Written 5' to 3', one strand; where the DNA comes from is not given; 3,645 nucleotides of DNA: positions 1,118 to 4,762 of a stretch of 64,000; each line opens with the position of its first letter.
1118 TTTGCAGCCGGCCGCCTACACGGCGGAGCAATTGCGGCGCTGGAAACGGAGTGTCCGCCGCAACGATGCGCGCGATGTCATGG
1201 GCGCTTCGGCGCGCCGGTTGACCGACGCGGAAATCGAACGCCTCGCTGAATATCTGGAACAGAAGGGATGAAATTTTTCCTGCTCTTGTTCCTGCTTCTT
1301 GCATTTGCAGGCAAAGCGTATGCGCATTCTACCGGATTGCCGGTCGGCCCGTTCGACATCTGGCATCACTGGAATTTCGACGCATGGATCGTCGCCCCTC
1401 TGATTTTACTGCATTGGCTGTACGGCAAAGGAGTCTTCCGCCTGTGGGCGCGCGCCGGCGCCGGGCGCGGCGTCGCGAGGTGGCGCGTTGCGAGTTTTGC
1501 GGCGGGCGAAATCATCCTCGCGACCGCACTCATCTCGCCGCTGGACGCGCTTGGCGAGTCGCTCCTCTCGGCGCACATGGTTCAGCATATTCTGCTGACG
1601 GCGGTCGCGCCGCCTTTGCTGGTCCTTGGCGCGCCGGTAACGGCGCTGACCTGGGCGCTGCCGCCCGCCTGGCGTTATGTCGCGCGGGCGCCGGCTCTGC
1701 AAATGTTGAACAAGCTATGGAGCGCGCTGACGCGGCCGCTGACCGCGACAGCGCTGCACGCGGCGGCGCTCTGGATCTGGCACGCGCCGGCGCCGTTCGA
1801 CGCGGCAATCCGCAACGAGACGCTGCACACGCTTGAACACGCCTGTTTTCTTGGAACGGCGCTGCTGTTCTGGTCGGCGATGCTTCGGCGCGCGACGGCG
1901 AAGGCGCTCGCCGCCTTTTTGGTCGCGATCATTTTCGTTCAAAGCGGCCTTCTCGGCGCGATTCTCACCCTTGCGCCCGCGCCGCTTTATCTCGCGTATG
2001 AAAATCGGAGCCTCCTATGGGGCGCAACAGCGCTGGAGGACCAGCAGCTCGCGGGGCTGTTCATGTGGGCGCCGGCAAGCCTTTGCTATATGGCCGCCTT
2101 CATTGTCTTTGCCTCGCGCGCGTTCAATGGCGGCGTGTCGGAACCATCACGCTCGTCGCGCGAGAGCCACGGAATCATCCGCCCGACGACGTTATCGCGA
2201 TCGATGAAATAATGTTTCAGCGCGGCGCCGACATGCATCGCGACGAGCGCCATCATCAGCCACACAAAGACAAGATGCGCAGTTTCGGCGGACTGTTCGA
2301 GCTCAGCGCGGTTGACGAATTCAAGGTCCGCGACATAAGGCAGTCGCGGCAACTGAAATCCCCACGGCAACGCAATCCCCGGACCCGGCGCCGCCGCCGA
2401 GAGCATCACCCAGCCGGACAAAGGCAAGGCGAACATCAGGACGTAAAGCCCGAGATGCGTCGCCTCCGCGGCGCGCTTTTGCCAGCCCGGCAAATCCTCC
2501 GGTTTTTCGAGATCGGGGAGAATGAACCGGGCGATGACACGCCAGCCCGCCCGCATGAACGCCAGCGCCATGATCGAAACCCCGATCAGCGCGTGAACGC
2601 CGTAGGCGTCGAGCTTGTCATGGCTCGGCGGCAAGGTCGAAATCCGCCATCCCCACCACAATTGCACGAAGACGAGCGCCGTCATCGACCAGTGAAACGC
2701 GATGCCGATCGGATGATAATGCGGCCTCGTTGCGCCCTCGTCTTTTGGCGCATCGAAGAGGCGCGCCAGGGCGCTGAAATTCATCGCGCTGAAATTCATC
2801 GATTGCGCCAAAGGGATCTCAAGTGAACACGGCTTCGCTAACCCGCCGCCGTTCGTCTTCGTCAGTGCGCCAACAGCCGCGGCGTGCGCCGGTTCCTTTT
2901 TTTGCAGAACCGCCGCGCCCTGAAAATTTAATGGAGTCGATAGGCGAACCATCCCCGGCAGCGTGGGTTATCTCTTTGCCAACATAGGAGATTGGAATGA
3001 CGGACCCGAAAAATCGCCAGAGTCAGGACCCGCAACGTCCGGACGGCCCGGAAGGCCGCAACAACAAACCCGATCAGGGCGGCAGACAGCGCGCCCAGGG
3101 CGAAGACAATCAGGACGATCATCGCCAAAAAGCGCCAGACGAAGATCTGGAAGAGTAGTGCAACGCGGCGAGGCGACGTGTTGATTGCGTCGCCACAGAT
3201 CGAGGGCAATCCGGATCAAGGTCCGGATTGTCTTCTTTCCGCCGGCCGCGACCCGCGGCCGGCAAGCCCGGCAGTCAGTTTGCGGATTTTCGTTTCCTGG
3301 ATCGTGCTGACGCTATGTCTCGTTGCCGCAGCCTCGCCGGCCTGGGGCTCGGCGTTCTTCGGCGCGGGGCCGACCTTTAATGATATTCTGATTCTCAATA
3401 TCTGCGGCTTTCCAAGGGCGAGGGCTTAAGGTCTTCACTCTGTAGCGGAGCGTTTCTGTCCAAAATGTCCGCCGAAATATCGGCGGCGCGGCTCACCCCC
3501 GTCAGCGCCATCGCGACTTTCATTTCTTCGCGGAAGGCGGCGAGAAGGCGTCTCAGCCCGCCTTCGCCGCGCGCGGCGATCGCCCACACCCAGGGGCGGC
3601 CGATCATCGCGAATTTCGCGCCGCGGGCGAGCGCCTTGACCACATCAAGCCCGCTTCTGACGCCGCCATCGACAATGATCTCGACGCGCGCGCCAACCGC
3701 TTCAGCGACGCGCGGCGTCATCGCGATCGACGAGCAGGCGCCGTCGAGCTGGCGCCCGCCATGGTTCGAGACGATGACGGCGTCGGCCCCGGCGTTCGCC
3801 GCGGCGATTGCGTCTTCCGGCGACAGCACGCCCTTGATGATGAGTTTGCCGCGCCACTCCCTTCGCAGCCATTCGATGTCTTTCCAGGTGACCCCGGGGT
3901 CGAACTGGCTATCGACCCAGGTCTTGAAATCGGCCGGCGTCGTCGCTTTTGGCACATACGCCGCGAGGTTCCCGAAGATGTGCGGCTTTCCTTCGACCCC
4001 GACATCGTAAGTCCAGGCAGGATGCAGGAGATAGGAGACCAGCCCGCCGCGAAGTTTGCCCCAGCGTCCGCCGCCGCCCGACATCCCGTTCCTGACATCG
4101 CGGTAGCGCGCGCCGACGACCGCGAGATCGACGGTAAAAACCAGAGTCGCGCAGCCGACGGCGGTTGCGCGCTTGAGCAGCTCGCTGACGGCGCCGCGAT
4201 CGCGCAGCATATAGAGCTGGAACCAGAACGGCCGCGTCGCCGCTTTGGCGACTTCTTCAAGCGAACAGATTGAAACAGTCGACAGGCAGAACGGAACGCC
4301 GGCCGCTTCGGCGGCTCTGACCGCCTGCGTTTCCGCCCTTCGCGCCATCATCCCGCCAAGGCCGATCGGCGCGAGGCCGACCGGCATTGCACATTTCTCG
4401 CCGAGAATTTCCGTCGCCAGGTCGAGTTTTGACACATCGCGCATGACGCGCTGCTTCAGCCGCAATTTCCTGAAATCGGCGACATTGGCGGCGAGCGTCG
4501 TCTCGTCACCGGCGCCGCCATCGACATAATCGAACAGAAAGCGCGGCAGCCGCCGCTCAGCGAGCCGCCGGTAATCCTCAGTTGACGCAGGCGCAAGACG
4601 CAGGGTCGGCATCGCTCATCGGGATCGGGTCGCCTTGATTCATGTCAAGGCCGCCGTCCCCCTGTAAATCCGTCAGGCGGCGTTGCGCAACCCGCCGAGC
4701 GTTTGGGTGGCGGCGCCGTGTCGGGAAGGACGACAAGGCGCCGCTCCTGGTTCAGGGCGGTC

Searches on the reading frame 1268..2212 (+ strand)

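Call 11: search_protein_families(library=pfam, proteins=[window:1268-2212:+])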
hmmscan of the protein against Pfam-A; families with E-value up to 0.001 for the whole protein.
window:1268-2212:+ (314 aa): 1 family
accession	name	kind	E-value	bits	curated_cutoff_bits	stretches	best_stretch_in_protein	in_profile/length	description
PF09678.15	Caa3_CtaG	-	2.5e-54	184.6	27.7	1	50-284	1-233/237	Cytochrome c oxidase caa3 assembly factor (Caa3_CtaG)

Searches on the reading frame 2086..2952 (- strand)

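Call 11: search_protein_families(library=pfam, proteins=[window:2086-2952:-])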
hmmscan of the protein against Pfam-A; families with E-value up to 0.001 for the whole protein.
window:2086-2952:- (288 aa): 1 family
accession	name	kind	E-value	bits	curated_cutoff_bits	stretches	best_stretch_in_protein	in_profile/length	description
PF01292.26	Ni_hydr_CYTB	-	2.9e-27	96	30.1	1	79-261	2-178/179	Prokaryotic cytochrome b561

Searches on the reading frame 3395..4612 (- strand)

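Call 11: search_protein_families(library=pfam, proteins=[window:3395-4612:-])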
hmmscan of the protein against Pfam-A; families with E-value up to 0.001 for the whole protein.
window:3395-4612:- (405 aa): 4 families
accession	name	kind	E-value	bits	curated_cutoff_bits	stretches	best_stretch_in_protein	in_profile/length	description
PF01070.24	FMN_dh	-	2.9e-129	431.5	24.9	1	18-385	1-349/350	FMN-dependent dehydrogenase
PF00478.31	IMPDH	-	4.7e-06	26.3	25.6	1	246-339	136-237/345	IMP dehydrogenase / GMP reductase domain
PF01645.23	Glu_synthase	-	6.7e-05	22.7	20.4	1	302-344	268-310/369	Conserved region in glutamate synthase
PF03060.21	NMO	-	0.00018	21.5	28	1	257-338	138-222/331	Nitronate monooxygenase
